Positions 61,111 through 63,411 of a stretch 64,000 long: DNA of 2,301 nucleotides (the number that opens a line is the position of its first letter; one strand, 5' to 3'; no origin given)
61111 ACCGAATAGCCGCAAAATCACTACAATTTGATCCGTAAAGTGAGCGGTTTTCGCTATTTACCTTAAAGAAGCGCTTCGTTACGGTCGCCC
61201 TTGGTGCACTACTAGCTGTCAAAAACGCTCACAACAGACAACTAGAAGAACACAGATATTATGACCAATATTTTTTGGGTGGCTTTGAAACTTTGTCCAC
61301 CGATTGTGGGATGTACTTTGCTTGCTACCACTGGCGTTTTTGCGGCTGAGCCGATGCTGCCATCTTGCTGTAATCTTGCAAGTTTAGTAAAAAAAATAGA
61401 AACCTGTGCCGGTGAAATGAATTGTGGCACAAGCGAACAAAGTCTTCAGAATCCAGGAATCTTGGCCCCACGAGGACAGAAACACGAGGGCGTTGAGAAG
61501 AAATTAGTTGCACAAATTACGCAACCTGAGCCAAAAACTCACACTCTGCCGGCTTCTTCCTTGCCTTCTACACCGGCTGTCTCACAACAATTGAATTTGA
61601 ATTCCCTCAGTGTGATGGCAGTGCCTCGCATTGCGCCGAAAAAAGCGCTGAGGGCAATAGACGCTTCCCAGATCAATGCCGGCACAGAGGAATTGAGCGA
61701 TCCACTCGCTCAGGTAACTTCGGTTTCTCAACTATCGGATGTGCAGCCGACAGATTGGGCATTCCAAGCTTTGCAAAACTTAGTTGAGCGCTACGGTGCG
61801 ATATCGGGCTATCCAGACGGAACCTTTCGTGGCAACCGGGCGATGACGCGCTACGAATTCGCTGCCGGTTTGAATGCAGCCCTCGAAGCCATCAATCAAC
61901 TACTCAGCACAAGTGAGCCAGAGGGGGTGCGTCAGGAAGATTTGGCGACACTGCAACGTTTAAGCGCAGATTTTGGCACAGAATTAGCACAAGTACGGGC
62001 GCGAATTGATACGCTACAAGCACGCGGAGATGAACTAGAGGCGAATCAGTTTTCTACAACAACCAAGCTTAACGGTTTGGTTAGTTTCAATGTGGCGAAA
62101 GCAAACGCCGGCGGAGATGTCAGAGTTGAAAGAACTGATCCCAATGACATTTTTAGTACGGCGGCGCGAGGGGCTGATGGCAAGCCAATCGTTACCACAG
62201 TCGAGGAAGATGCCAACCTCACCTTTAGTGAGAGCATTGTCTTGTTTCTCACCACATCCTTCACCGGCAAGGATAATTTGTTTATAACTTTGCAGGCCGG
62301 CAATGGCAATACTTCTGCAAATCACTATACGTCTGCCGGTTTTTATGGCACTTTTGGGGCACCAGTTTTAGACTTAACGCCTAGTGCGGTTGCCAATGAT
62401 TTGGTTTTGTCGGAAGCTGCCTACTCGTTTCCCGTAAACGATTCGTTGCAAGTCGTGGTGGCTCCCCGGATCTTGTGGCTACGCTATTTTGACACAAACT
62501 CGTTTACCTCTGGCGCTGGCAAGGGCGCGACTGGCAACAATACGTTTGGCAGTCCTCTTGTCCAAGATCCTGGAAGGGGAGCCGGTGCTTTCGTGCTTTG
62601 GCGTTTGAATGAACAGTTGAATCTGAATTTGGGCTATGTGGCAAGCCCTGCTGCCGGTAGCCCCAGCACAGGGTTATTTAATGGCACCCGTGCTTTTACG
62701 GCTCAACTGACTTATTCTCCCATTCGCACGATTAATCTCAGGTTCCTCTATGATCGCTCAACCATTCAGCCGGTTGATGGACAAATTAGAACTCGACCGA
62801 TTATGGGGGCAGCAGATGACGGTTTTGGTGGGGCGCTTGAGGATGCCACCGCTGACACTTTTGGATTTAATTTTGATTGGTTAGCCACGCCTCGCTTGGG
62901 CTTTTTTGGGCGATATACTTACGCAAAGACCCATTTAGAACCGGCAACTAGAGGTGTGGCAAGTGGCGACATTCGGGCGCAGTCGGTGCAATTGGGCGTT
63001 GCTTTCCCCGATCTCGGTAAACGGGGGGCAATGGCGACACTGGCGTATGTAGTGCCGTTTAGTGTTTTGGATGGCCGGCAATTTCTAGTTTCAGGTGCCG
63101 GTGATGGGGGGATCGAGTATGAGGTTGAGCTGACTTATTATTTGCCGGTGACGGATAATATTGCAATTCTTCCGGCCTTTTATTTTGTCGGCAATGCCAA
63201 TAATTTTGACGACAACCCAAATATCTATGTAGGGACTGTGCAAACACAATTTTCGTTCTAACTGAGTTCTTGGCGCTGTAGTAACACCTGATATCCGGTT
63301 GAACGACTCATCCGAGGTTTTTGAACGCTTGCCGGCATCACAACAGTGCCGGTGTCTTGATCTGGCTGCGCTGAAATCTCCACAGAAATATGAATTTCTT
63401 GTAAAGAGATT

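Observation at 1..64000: Hyper-abundant palindromic octamer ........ (core RCCGGC), a HIP-like genome signature distinct from canonical HIP1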

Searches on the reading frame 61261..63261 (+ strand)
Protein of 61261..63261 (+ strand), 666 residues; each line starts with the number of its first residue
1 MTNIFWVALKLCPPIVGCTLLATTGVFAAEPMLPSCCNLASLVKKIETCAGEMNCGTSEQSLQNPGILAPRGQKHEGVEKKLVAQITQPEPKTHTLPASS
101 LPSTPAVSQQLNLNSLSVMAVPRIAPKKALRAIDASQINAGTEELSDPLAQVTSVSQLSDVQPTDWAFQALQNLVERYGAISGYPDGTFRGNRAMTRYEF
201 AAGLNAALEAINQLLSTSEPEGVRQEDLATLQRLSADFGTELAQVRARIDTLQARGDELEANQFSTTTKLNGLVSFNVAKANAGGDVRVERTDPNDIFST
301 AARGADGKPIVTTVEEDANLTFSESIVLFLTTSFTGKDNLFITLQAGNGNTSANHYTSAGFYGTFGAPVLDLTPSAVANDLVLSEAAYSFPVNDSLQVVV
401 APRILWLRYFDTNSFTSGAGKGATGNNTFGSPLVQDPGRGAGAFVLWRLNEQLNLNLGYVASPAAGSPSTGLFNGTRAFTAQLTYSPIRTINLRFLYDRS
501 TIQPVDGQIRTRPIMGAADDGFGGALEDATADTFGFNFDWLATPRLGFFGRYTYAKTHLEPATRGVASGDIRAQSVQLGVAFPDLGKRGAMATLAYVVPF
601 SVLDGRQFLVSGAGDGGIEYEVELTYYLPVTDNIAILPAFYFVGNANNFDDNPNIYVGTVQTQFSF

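Call 10: search_protein_families(library=pfam, proteins=[window:61261-63261:+])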
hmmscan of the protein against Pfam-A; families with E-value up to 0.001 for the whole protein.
window:61261-63261:+ (666 aa): 2 families
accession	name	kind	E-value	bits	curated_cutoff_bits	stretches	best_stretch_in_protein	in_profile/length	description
PF04966.18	OprB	-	3.1e-22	79.9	22.9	1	226-666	2-372/372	Carbohydrate-selective porin, OprB family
PF00395.25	SLH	-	3.4e-09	37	20.8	1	159-201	3-44/44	S-layer homology domain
